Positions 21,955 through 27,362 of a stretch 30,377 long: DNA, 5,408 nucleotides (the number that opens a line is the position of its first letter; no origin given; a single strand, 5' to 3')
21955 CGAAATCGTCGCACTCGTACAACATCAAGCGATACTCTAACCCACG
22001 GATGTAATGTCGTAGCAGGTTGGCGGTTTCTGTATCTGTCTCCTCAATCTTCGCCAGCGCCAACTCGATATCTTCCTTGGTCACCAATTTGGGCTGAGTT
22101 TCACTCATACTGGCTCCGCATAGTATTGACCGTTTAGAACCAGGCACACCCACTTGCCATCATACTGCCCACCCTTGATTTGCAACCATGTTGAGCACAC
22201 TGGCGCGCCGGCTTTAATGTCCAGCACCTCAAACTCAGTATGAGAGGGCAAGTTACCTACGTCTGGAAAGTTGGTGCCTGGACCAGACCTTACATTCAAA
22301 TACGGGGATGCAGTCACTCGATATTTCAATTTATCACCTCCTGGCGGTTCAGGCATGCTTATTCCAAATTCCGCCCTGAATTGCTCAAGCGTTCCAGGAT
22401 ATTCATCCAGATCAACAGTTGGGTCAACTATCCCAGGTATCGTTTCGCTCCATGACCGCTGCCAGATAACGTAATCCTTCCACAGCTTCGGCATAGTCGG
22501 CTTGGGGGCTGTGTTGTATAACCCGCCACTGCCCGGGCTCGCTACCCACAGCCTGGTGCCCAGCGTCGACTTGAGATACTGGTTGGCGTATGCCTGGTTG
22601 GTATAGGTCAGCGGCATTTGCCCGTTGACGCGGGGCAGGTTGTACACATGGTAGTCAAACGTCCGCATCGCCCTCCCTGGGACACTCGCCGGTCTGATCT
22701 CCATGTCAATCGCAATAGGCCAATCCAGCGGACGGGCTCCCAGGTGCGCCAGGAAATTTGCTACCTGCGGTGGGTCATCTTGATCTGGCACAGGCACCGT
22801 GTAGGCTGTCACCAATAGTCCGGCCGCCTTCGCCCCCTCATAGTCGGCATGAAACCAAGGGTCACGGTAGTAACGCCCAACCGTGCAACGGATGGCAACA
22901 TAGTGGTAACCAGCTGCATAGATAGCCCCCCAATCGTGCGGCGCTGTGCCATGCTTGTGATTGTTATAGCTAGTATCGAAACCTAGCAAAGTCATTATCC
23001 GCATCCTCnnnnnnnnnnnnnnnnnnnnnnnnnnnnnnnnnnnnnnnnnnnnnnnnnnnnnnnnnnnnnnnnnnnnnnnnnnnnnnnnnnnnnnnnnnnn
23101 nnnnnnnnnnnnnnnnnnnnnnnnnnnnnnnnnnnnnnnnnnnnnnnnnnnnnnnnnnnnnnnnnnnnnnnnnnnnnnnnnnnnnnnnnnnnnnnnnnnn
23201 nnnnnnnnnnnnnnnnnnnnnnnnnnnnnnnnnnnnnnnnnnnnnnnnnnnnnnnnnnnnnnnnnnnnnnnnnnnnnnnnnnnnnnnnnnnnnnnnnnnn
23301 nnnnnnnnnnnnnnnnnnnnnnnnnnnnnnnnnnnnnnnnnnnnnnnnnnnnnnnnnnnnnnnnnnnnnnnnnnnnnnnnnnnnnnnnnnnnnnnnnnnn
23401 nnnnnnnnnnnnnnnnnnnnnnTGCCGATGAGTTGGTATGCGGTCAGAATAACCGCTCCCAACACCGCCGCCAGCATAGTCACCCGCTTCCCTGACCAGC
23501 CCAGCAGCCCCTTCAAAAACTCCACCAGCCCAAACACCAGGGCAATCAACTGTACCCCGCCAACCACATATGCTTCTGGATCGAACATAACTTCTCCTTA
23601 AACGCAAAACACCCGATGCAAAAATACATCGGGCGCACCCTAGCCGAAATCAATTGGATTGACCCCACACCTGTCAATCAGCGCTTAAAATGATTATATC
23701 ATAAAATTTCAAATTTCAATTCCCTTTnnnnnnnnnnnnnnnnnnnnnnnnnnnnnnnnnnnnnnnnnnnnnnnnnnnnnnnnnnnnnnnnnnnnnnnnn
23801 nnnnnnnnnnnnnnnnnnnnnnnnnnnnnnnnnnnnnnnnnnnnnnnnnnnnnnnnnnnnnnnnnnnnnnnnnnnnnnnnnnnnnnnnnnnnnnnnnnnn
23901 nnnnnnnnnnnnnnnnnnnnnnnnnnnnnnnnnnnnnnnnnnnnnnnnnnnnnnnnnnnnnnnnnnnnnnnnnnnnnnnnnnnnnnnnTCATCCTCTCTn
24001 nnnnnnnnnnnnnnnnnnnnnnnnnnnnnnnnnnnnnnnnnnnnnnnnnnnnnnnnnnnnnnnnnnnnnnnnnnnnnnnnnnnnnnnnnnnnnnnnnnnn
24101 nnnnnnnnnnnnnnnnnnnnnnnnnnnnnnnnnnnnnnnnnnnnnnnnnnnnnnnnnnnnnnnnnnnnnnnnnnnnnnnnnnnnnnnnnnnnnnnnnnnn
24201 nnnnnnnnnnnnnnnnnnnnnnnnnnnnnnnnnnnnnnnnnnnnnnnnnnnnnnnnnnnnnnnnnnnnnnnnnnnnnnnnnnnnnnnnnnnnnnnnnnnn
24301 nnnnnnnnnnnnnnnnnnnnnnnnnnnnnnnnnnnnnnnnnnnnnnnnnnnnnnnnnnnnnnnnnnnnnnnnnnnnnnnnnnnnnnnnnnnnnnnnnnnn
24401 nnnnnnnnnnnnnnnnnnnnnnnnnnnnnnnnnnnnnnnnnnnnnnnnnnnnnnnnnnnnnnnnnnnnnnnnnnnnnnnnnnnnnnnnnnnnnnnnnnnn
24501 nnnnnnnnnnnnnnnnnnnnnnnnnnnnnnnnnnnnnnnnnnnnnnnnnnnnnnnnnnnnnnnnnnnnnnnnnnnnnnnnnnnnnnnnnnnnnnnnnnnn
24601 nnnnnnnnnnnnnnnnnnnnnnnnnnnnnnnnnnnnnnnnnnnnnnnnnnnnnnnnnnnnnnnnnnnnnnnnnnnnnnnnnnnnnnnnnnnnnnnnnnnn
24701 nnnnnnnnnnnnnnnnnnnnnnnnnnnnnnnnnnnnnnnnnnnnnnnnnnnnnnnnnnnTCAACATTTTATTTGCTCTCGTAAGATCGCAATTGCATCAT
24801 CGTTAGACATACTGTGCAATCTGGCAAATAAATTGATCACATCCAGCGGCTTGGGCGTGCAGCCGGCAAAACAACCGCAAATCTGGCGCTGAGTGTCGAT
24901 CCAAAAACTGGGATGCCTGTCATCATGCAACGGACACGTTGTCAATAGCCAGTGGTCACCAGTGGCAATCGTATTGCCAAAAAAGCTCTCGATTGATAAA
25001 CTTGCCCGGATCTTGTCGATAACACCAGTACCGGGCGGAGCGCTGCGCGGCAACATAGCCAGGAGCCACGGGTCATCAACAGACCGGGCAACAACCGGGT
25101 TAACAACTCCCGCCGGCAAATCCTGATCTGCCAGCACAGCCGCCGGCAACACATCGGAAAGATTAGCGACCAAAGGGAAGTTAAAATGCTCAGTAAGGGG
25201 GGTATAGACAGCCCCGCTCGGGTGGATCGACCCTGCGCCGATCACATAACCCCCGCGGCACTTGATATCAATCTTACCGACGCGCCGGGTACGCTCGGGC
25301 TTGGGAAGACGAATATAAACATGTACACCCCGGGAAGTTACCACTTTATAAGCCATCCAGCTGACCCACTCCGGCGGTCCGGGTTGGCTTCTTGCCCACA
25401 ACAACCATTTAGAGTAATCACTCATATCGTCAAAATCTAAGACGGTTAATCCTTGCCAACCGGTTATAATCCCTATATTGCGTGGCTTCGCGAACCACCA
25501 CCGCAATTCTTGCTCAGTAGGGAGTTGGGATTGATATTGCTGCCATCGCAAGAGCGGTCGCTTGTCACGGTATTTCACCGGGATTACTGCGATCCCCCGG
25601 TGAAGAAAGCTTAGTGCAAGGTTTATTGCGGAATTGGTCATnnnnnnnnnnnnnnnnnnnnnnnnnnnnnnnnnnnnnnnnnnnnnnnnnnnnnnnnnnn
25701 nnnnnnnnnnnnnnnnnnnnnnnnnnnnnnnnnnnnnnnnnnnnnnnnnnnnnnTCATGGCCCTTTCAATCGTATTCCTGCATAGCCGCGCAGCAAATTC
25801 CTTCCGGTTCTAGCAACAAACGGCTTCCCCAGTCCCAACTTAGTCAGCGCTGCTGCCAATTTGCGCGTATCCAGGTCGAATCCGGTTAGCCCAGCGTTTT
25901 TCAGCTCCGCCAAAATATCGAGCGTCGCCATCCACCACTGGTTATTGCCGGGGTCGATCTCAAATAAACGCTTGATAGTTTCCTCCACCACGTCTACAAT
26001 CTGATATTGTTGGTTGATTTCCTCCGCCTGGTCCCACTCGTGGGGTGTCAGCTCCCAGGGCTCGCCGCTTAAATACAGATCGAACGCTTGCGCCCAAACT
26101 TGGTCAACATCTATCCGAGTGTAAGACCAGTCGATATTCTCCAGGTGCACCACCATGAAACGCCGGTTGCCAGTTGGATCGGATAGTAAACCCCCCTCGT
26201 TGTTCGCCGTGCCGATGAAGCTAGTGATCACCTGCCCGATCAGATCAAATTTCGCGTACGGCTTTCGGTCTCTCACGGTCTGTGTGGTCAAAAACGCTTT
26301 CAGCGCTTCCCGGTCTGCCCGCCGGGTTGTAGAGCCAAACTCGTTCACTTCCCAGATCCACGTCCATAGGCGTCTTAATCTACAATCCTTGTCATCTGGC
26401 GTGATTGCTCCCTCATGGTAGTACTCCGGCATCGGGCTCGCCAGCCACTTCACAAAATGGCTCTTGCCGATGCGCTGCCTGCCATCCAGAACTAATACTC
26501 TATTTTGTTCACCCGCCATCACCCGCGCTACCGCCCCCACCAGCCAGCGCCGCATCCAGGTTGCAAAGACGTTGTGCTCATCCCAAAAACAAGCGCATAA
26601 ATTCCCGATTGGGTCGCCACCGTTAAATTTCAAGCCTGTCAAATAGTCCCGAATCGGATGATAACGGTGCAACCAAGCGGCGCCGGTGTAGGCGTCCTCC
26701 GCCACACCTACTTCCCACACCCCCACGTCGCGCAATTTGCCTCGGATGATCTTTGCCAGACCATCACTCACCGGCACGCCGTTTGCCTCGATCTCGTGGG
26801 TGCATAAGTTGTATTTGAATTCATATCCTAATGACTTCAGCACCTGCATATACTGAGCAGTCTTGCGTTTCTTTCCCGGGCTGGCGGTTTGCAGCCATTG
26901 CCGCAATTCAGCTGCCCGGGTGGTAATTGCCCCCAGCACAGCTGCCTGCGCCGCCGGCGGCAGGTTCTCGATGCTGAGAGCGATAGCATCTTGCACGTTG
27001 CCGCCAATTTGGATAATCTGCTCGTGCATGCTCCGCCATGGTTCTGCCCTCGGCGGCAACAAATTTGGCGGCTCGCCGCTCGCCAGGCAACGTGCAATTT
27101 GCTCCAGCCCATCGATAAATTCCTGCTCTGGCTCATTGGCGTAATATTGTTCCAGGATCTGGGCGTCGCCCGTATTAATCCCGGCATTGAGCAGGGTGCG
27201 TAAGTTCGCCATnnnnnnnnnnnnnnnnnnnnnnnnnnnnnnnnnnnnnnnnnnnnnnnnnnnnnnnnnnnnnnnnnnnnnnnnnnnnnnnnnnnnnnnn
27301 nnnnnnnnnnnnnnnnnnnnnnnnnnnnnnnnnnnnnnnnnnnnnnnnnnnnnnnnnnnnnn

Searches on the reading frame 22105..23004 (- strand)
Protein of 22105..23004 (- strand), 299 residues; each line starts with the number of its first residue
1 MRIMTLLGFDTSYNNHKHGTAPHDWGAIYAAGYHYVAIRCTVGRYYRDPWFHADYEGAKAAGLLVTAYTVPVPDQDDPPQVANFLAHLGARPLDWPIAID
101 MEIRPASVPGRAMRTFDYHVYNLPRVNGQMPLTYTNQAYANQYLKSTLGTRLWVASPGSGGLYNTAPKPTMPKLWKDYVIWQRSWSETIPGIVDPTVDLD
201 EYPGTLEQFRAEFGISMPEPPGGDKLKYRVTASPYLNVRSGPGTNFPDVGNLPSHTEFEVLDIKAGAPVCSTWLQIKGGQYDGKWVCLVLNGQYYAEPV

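Call 50: search_protein_families(library=pfam, proteins=[window:22105-23004:-], max_evalue=0.001)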
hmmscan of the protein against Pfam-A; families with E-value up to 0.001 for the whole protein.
window:22105-23004:- (299 aa): 2 families
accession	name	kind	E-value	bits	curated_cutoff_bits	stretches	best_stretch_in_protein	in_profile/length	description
PF01183.26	Glyco_hydro_25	-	5.5e-18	66.4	27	1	24-192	11-180/180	Glycosyl hydrolases family 25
PF08239.17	SH3_3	-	1.6e-07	31.8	27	1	236-284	3-44/54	Bacterial SH3 domain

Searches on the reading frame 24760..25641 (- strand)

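Call 7: search_protein_families(library=pfam, proteins=[window:24760-25641:-], max_evalue=0.01)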
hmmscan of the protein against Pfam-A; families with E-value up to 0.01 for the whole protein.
window:24760-25641:- (293 aa): 2 families
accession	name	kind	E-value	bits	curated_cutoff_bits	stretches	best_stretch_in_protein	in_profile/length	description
PF09250.16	Prim-Pol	-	5.8e-24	85.8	22.8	1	9-151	1-148/158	Bifunctional DNA primase/polymerase, N-terminal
PF01807.25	Zn_ribbon_DnaG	-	3.8e-07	30.3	24.9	1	207-291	5-89/98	CHC2 zinc finger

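Call 8: search_protein_families(library=phrogs, proteins=[window:24760-25641:-], max_evalue=0.01)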
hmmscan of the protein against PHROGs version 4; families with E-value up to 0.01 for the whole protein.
window:24760-25641:- (293 aa): 12 families
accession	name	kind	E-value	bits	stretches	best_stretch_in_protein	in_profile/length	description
phrog_1156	-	DNA, RNA and nucleotide metabolism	8.7e-18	65.2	1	9-152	17-169/855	DNA primase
phrog_5852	-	DNA, RNA and nucleotide metabolism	1.4e-10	41.9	1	46-147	126-226/242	DNA polymerase/primase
phrog_906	-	DNA, RNA and nucleotide metabolism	2.2e-07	31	1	26-158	91-232/872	DNA polymerase/primase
phrog_695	-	DNA, RNA and nucleotide metabolism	3.8e-07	30.2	1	3-159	6-167/704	DNA polymerase/primase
phrog_19930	-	DNA, RNA and nucleotide metabolism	1.6e-05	24.4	1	8-72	13-80/865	DNA polymerase/primase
phrog_6444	-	DNA, RNA and nucleotide metabolism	2.7e-05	24.2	1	232-290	36-92/577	DNA primase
phrog_10729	-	DNA, RNA and nucleotide metabolism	8.7e-05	21.9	1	6-174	15-186/722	DNA polymerase/primase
phrog_3022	-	DNA, RNA and nucleotide metabolism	0.00011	21.7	1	30-144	51-162/788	DNA primase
phrog_360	-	DNA, RNA and nucleotide metabolism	0.00013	23.1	1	226-263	24-60/133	DNA primase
phrog_18097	-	DNA, RNA and nucleotide metabolism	0.0013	19.3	1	234-286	35-86/199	DNA primase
phrog_11992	-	unknown function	0.0042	18.3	1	235-289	31-81/177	-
phrog_47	-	DNA, RNA and nucleotide metabolism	0.0043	16.6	1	227-289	47-107/947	DNA primase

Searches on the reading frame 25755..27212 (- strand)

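Call 7: search_protein_families(library=pfam, proteins=[window:25755-27212:-], max_evalue=0.01)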
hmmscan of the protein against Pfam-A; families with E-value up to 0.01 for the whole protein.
window:25755-27212:- (485 aa): 1 family
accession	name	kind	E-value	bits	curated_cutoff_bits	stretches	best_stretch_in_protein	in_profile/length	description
PF05272.17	VapE-like_dom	-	6e-40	137.4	25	1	211-404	23-216/217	Virulence-associated protein E-like domain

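Call 8: search_protein_families(library=phrogs, proteins=[window:25755-27212:-], max_evalue=0.01)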
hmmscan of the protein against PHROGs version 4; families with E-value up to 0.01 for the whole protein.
window:25755-27212:- (485 aa): 6 families
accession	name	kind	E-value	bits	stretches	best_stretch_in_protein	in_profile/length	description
phrog_1313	-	DNA, RNA and nucleotide metabolism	4.6e-47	162.2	1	174-429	227-489/568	DNA helicase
phrog_256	-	DNA, RNA and nucleotide metabolism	5.1e-38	132.2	1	166-419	446-703/798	DNA helicase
phrog_15962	-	DNA, RNA and nucleotide metabolism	1.1e-31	111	1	178-480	483-804/835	DNA primase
phrog_36873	-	DNA, RNA and nucleotide metabolism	1e-27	97.3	1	119-417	424-724/1082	DNA helicase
phrog_2249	-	DNA, RNA and nucleotide metabolism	9e-24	85.1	1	217-432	503-726/802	DNA primase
phrog_16593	-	DNA, RNA and nucleotide metabolism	5.1e-18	65.8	1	220-377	549-698/823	DNA primase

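Call 61: search_protein_families(library=ncbifam, proteins=[window:25755-27212:-], max_evalue=0.01)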
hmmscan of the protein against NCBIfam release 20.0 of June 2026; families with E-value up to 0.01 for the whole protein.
window:25755-27212:- (485 aa): 0 families
